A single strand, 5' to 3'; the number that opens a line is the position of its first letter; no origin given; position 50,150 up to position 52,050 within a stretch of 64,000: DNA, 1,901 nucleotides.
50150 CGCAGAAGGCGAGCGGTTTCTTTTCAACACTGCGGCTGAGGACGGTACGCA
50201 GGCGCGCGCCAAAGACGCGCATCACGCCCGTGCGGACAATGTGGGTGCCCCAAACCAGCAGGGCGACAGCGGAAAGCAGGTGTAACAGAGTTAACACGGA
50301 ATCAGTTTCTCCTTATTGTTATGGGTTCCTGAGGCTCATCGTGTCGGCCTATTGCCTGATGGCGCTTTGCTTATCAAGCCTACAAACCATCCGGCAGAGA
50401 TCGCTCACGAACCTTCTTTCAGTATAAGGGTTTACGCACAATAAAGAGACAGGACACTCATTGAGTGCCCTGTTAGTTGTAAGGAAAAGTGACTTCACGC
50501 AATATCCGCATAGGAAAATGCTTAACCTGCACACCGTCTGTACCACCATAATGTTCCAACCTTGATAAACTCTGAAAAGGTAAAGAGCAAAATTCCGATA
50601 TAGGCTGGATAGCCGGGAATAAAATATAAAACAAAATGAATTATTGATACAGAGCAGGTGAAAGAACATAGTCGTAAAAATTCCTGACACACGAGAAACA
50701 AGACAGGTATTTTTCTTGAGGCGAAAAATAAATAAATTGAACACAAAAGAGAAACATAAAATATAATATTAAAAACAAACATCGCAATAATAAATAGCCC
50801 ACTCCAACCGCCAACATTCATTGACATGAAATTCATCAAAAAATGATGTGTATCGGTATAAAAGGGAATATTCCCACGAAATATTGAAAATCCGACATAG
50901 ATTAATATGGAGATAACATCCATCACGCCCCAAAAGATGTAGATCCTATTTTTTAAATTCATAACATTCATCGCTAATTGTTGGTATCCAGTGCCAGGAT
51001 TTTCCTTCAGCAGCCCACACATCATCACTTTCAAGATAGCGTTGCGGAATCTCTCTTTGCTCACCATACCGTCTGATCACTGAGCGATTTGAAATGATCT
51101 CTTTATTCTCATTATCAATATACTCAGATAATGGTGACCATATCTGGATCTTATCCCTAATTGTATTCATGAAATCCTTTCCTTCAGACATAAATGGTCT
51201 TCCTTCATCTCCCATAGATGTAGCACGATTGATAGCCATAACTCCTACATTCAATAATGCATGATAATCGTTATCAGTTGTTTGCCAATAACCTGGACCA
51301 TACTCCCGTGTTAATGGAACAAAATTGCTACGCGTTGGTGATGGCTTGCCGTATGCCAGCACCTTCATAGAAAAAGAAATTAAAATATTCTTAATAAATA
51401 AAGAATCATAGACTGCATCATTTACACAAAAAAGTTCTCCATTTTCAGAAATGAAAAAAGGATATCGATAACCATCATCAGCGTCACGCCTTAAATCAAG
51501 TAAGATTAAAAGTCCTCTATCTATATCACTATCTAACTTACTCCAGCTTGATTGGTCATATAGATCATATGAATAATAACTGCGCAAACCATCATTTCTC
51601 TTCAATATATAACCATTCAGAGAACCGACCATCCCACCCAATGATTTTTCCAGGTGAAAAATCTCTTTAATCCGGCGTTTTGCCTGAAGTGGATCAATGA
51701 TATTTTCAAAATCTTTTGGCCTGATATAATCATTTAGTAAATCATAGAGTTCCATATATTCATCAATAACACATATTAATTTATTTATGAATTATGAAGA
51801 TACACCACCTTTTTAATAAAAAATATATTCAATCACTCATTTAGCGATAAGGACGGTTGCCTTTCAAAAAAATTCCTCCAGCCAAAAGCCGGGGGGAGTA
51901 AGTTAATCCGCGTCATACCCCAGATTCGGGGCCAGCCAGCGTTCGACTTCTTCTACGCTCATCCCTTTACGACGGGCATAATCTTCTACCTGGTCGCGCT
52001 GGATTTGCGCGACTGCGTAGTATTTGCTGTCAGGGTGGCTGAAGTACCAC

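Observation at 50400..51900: AT-rich two-gene islet (unknown 269-aa protein + about 4-TM small membrane protein) inserted between yjbB and metH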

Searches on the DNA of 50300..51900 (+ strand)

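Call 4: search_dna_similar(query=window:50300-51900:+, collection=ecoli_genomes, mode=near, max_rows=20)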
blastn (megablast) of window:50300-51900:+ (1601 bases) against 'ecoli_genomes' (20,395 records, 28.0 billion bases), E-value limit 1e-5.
No match.

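Call 72: search_dna_similar(query=L065:8400-9232:+, collection=ecoli_genomes, mode=near, max_rows=8, rows=spread)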
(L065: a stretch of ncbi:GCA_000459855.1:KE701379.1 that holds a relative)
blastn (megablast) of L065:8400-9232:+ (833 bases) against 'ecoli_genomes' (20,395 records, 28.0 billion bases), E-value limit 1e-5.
No match.

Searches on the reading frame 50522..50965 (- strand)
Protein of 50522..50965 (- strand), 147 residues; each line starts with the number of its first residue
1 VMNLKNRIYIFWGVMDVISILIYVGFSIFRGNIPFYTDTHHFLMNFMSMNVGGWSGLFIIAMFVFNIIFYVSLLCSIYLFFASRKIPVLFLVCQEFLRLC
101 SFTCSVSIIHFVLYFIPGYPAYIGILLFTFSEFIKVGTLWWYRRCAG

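Call 5: search_protein_families(library=pfam, proteins=[window:50522-50965:-], max_evalue=10)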
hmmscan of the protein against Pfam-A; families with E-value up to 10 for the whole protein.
window:50522-50965:- (147 aa): 1 family
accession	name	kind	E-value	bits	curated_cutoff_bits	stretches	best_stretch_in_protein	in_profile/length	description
PF09843.14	DUF2070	-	9.9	4.8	30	0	9-131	41-169/561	Predicted membrane protein (DUF2070)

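Call 6: search_protein_families(library=padloc, proteins=[window:50522-50965:-], max_evalue=10)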
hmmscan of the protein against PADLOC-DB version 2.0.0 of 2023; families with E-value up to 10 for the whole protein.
window:50522-50965:- (147 aa): 0 families

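Call 7: search_protein_families(library=ncbifam, proteins=[window:50522-50965:-], max_evalue=10)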
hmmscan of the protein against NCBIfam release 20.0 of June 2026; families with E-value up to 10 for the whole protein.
window:50522-50965:- (147 aa): 0 families

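Call 8: search_protein_families(library=phrogs, proteins=[window:50522-50965:-], max_evalue=10)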
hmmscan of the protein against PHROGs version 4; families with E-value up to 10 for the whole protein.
window:50522-50965:- (147 aa): 0 families

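Call 10: find_homologous_proteins(query=window:50522-50965:-)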
Query window:50522-50965:- (147 aa): 1 proteins with E <= 0.001 among 30 candidates.
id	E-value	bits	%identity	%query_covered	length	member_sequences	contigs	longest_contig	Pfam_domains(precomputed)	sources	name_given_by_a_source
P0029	8.5e-86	304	95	100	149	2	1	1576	-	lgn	-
